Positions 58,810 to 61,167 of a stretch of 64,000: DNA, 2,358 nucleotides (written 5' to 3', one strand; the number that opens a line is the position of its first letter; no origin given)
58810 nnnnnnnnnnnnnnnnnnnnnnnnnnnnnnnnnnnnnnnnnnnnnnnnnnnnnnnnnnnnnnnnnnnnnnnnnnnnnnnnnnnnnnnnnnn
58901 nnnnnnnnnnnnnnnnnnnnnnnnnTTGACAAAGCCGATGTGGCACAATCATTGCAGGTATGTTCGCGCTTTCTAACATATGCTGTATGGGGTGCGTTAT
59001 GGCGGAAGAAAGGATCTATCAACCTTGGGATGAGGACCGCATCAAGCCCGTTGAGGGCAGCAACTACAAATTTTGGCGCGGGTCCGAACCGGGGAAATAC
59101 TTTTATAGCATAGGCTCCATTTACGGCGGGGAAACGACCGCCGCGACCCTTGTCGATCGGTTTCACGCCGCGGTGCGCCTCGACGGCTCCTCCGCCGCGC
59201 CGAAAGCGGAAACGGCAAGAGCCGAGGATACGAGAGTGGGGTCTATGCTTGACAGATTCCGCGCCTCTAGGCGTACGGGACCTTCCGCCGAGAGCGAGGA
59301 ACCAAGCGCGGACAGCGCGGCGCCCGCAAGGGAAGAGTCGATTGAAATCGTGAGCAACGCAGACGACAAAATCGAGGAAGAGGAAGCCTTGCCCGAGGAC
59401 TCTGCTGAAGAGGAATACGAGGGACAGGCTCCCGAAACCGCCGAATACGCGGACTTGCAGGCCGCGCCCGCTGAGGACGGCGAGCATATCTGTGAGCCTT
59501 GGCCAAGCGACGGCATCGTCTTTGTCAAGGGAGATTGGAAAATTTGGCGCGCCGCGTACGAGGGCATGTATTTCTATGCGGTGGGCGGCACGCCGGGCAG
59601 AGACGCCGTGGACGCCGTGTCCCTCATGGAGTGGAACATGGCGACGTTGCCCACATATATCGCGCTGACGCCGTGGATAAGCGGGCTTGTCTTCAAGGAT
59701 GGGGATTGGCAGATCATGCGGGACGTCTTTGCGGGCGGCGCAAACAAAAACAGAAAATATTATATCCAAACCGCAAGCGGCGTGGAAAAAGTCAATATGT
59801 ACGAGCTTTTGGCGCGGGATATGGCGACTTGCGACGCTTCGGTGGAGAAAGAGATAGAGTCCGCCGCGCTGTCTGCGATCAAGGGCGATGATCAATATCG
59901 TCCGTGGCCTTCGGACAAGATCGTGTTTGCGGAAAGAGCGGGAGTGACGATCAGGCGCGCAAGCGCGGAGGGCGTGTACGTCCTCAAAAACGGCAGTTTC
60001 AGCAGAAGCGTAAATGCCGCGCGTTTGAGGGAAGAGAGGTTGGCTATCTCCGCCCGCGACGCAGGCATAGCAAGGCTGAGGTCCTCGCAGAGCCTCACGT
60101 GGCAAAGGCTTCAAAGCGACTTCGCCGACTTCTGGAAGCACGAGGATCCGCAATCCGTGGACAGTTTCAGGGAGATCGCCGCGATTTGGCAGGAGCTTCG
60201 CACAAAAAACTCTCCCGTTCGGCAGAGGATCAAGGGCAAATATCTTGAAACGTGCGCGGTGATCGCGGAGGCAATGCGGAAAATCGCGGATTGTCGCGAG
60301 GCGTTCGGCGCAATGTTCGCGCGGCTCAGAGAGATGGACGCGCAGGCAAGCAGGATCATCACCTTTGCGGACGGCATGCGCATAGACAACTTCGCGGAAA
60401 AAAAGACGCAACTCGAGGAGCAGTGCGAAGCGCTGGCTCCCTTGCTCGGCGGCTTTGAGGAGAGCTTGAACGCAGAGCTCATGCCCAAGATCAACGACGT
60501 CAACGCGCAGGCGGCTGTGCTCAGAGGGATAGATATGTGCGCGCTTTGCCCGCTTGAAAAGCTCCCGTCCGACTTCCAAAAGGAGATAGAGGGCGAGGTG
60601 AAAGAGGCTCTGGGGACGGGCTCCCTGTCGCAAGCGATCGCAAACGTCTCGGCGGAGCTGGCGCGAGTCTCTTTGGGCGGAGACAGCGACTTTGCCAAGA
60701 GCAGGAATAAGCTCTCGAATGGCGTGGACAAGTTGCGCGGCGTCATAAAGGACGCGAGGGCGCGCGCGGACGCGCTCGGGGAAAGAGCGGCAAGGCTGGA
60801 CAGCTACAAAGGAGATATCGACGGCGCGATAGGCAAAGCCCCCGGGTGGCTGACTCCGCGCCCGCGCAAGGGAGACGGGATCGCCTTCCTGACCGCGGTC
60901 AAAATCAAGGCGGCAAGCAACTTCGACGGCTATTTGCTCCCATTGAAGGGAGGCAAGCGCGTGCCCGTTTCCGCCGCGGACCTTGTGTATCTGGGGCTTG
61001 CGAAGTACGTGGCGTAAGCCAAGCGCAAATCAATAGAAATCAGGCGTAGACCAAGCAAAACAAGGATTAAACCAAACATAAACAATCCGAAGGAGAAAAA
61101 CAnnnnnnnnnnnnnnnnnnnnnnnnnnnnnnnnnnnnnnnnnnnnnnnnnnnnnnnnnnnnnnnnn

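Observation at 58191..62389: An unassigned ~55-aa module repeated at least 10 times across three consecutive proteins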

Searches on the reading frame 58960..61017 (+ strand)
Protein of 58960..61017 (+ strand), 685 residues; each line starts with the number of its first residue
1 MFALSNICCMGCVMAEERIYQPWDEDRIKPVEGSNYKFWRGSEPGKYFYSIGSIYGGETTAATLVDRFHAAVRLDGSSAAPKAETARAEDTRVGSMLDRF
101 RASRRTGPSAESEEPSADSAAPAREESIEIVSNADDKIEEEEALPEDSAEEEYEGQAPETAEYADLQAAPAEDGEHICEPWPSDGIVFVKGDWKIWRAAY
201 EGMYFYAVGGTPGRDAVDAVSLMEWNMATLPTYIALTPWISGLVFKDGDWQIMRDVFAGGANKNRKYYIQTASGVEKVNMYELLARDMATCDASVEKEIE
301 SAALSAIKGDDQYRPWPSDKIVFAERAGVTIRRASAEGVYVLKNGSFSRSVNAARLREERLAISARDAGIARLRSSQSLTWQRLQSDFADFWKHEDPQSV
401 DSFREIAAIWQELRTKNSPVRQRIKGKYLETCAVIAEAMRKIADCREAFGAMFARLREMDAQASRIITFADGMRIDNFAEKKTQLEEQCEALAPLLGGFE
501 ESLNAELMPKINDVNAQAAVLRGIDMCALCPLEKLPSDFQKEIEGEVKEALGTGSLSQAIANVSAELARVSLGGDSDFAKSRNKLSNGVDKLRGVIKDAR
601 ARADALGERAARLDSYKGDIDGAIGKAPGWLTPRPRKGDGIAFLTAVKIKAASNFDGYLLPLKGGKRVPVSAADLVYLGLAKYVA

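Call 3: search_protein_families(library=pfam, proteins=[window:58960-61017:+], max_evalue=1)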
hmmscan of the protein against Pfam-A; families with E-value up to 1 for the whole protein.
window:58960-61017:+ (685 aa): 1 family
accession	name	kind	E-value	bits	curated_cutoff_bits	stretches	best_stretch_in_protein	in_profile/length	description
PF17954.7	Pirin_C_2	-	0.062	13.9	22.9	1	262-301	36-75/86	Quercetinase C-terminal cupin domain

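Call 4: search_protein_families(library=ncbifam, proteins=[window:58960-61017:+], max_evalue=1)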
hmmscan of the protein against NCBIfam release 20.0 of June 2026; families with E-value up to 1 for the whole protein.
window:58960-61017:+ (685 aa): 0 families
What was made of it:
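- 58960..61017 (+): Protein B (685-aa ORF; homologues start at M14, which is 58999): module copies, an acidic linker, a helical bundle, then a terminal copy. No Pfam or NCBIfam hit (calls 3, 4).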

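Call 13: find_homologous_proteins(query=window:58960-61017:+)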
Query window:58960-61017:+ (685 aa): 1 proteins with E <= 0.001 among 8000 candidates.
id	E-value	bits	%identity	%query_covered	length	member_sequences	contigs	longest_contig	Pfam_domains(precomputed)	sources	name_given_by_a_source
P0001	0.0e+0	1536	100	100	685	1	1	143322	-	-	-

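Call 16: search_protein_families(library=padloc, proteins=[window:58960-61017:+], max_evalue=0.1)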
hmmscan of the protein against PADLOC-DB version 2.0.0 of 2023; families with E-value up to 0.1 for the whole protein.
window:58960-61017:+ (685 aa): 1 family
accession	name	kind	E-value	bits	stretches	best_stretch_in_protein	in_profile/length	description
PDLC03859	LmuB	-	0.013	12.7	1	441-626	374-481/611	-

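Call 64: predict_structure(alignment_id=A4)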
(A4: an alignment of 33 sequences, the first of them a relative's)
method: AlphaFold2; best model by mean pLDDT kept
length: 685 residues; sequences in the alignment: 33
mean_pLDDT: 79.8   pTM: 0.62
mean pLDDT of the five models: 79.8, 78.9, 78.5, 77.1, 75.6
residues with pLDDT >= 90: 411; 70-90: 106; 50-70: 37; < 50: 131
segments of 3 or more residues with pLDDT < 50: 1-32, 74-97, 100-172
pLDDT, mean of each block of 10 residues (from residue 1): 27 26 36 58 73 65 68 43 33 47 39 35 38 40 47 45 43 65 92 95 96 96 96 90 87 87 85 95 96 94 85 92 94 96 96 97 96 96 91 86 94 94 95 95 94 95 93 89 94 93 92 92 89 94 95 88 88 79 92 94 94 91 76 88 91 93 92 93 90
secondary structure, 60 per line:
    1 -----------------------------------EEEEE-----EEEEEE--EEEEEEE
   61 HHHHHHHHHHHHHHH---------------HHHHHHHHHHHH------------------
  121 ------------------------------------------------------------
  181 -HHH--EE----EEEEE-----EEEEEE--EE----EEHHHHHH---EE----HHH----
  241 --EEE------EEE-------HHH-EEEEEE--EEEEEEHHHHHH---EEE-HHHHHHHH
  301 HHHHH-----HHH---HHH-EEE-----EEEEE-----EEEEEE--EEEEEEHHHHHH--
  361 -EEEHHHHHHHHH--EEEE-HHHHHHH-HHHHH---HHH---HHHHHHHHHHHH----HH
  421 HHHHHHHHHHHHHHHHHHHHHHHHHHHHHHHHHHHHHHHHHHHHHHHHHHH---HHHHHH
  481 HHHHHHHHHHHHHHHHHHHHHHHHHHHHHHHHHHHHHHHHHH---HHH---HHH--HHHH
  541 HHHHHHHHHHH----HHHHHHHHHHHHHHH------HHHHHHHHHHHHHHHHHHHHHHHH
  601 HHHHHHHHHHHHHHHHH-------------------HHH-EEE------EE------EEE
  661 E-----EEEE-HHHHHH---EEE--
elements in order (helices of 4 or more, strands of 3 or more residues): E36-40 E46-51 E54-60 H61-75 H91-102 E193-197 E203-208 H219-224 E243-245 E252-254 E266-271 E274-279 H280-285 E289-291 H293-305 E321-323 E329-333 E339-344 E347-352 H353-358 E362-364 H365-373 E376-379 H381-387 H389-393 H403-414 H419-471 H475-522 H537-551 H556-570 H577-617 E641-643 E658-661 E667-670 H672-677 E681-683
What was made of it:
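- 58960..61017 (+): AlphaFold2 with a 33-sequence alignment gives pLDDT 79.8, and at least 85 from aa 175 onward (call 64).
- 60166..60810 (+): Long-helix bundle or coiled-coil region of B (aa about 403-617). DSSP on the model shows helices at 403-414, 419-471, 475-522, 537-551, 556-570 and 577-617 (call 64).
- It sits at protein termini, separated from the rest by linkers (call 64).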

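Call 67: fold_search(model_id=the predicted structure, library=pdb)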
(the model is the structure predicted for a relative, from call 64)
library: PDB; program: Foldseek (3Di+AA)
matches with E <= 10: 810; with E <= 0.001: 0
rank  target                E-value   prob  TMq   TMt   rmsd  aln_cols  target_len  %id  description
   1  4tql_A                1.1e-02  0.77  0.11  0.23  13.2       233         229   14  Computationally designed three helix bundle (released 2014-10-15)
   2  2wcd_A                1.4e-02  0.96  0.15  0.32  23.4       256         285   14  Crystal structure of the assembled cytolysin A pore (released 2009-05-05)
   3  6r2g_A                1.7e-02  1.00  0.12  0.49  12.5       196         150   10  Crystal structure of a single-chain protein mimetic of the gp41 NHR trimer in complex with the synthetic CHR peptide C (released 2019-07-10)
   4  5vtl                  2.5e-02  0.54  0.10  0.22  16.6       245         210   14  Structure of metacyclic invariant surface protein , Tb427.07.360, from Trypanosoma brucei. (released 2018-08-08)
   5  9hqu_A                4.2e-02  0.15  0.12  0.12  56.8       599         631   13  Salmonella enterica Lamassu LmuACB in nuclease sequestration state (released 2025-10-01)
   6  2i1k                  4.6e-02  0.20  0.10  0.12  44.1       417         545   11  Moesin from Spodoptera frugiperda reveals the coiled-coil domain at 3.0 angstrom resolution (released 2006-12-19)
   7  6mrt_A                4.9e-02  0.80  0.14  0.30  22.3       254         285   13  12-meric ClyA pore complex (released 2019-05-15)
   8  5xei                  5.1e-02  0.18  0.11  0.13  56.4       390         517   12  Crystal structure of the Smc head domain with a coiled coil and joint derived from Pyrococcus yayanosii (released 2017-06-07)
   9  9q9h_B                5.4e-02  0.12  0.08  0.11  45.4       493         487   10  Cryo-EM structure of human Mre11-Rad50 complex bound to DNA (released 2025-10-01)
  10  8v8v_D                6.3e-02  0.20  0.09  0.19  39.8       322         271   12  PI3Ka H1047R co-crystal structure with inhibitor in cryptic pocket near H1047R (compound 7). (released 2024-03-20)
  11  6z0c_A                6.7e-02  0.92  0.15  0.40  21.0       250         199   11  Structure of in silico modelled artificial Maquette-3 protein (released 2021-03-17)
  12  7tvb                  7.8e-02  0.87  0.15  0.18  15.2       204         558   11  Stat5A Core in Complex with AK305 (released 2023-02-15)
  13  5vju                  8.2e-02  0.30  0.08  0.22  28.4       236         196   11  De Novo Photosynthetic Reaction Center Protein Variant Equipped with His-Tyr H-bond, Heme B, and Cd(II) ions (released 2018-04-25)
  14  6z0c_B                8.2e-02  0.25  0.07  0.21  27.5       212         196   14  Structure of in silico modelled artificial Maquette-3 protein (released 2021-03-17)
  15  6z0c_C                8.6e-02  0.30  0.08  0.22  29.5       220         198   14  Structure of in silico modelled artificial Maquette-3 protein (released 2021-03-17)
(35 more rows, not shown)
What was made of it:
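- Tried and rejected: The weak LmuB hit in B (PADLOC, E = 0.013) and the Lamassu LmuB hit in Foldseek were rejected as generic coiled-coil similarity (calls 16, 67).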

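Call 77: search_protein_families(library=phrogs, proteins=[window:58960-61017:+], max_evalue=0.01)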
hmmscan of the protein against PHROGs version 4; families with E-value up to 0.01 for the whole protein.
window:58960-61017:+ (685 aa): 0 families

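Call 85: find_encoding_contigs(protein=P0001, flank=10000, max_places=2)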
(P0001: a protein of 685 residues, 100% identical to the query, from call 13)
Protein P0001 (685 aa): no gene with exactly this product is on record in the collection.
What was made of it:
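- Tried and rejected: The window's own contig could not be looked up (call 85), so the organism is inferred only from relatives.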
